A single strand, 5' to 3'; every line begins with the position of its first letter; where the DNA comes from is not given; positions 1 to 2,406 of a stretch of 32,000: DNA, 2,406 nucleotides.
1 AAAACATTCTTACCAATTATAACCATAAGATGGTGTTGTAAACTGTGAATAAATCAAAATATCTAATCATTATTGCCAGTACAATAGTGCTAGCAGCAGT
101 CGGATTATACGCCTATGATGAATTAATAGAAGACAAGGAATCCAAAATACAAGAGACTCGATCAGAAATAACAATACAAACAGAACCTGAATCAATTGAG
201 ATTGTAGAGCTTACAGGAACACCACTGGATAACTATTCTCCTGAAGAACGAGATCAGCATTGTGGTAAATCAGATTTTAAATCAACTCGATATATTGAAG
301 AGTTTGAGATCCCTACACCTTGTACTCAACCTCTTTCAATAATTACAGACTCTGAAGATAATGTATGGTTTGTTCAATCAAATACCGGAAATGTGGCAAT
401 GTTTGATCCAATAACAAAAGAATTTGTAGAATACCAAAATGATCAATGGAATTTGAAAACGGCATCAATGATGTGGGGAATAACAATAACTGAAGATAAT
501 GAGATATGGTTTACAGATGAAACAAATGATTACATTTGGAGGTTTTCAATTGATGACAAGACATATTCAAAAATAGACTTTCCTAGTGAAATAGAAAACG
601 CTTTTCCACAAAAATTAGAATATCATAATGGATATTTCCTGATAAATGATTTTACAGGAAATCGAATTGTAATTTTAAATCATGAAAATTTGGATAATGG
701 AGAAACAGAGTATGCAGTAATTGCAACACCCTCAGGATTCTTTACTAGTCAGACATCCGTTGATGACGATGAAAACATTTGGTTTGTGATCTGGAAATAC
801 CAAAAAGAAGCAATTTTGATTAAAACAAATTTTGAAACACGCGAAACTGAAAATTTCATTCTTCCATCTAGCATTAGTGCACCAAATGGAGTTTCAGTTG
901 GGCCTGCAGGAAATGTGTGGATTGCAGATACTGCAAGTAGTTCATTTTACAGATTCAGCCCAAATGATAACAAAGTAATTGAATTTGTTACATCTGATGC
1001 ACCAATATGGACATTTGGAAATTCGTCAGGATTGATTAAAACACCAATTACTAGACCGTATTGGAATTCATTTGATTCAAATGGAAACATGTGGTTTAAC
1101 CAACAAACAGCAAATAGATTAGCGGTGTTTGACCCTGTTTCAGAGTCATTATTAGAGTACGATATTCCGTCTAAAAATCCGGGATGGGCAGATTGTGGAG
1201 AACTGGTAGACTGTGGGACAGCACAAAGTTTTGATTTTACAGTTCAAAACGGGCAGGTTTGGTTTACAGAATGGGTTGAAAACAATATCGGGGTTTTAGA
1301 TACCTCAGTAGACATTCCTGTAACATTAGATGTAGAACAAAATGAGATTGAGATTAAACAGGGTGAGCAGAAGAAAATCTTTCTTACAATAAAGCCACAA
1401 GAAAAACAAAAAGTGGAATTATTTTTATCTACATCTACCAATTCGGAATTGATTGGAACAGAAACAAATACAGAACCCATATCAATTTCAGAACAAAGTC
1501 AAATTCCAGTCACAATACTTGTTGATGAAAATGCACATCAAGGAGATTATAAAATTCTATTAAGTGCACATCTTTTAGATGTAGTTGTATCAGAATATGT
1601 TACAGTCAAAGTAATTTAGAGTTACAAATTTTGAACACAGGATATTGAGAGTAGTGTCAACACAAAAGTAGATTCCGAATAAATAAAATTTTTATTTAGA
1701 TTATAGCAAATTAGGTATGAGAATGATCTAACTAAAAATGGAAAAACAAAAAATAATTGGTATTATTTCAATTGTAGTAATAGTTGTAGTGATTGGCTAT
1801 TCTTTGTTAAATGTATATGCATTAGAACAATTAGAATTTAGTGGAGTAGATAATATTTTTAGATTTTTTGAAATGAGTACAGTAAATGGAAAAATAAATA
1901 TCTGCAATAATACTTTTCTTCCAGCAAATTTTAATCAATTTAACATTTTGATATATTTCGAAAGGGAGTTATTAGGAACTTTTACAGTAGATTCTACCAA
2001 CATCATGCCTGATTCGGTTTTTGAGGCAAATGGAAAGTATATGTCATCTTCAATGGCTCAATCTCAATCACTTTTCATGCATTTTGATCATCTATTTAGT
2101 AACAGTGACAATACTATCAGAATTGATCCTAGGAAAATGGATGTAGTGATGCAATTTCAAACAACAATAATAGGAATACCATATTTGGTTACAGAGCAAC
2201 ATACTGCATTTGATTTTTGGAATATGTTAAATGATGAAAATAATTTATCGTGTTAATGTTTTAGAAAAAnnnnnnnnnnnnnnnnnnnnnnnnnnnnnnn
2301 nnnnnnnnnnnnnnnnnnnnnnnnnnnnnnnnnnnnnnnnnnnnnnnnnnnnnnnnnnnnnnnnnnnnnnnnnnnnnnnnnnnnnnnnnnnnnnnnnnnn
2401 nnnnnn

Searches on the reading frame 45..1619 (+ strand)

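Call 69: search_protein_families(library=ncbifam, proteins=[window:45-1619:+], max_evalue=0.01)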
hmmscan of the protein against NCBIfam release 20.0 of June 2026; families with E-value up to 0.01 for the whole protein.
window:45-1619:+ (524 aa): 3 families
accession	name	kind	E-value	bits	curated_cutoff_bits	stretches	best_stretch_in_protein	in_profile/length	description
NF000022.1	stregra_B_VgbA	exception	5.2e-15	55.3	600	2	82-171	171-255/299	streptogramin B lyase Vgb(A)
NF000096.1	stregra_B_VgbB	exception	1.6e-14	53.8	600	1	84-296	5-201/295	streptogramin B lyase Vgb(B)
NF035926.1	scyF_NHL_VPEP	equivalog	2.2e-05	23.8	350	1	279-378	153-242/376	scytonemin biosynthesis PEP-CTERM protein ScyF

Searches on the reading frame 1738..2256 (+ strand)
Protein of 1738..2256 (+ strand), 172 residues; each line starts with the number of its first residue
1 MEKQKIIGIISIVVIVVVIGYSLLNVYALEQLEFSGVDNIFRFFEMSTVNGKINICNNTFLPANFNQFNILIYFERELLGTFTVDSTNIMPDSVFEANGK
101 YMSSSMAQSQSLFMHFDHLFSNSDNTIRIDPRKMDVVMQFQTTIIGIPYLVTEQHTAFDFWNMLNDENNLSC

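Call 60: find_encoding_contigs(protein=window:1738-2256:+, flank=10000, max_places=2)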
Protein window:1738-2256:+ (172 aa): 5 contigs read that carry it; 2 places shown.
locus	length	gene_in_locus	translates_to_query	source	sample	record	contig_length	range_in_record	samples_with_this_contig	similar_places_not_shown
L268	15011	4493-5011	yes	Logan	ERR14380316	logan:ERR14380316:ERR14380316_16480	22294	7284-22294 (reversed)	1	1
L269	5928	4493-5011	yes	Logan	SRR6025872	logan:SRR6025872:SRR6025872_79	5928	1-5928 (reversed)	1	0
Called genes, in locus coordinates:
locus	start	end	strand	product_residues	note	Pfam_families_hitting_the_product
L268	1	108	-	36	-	?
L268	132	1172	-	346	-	-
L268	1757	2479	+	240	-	PF13462:Thioredoxin_4, PF13098:Thioredoxin_2 (weak), PF01323:DSBA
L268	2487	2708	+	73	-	-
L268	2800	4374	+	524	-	PF08450:SGL (faint), PF24684:Vgb_lyase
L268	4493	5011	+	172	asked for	-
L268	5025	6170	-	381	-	PF00089:Trypsin, PF13365:Trypsin_2, PF13180:PDZ_2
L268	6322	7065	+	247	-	PF01978:TrmB (faint), PF12840:HTH_20 (faint), PF24033:DUF7342 (faint), PF01022:HTH_5 (faint), PF01047:MarR (faint), PF09339:HTH_IclR (faint), PF12802:MarR_2 (faint), PF13412:HTH_24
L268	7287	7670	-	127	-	-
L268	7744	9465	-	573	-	-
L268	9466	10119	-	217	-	-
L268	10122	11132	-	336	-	PF00127:Copper-bind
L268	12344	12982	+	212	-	-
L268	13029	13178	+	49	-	-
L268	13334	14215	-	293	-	PF00892:EamA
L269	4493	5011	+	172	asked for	-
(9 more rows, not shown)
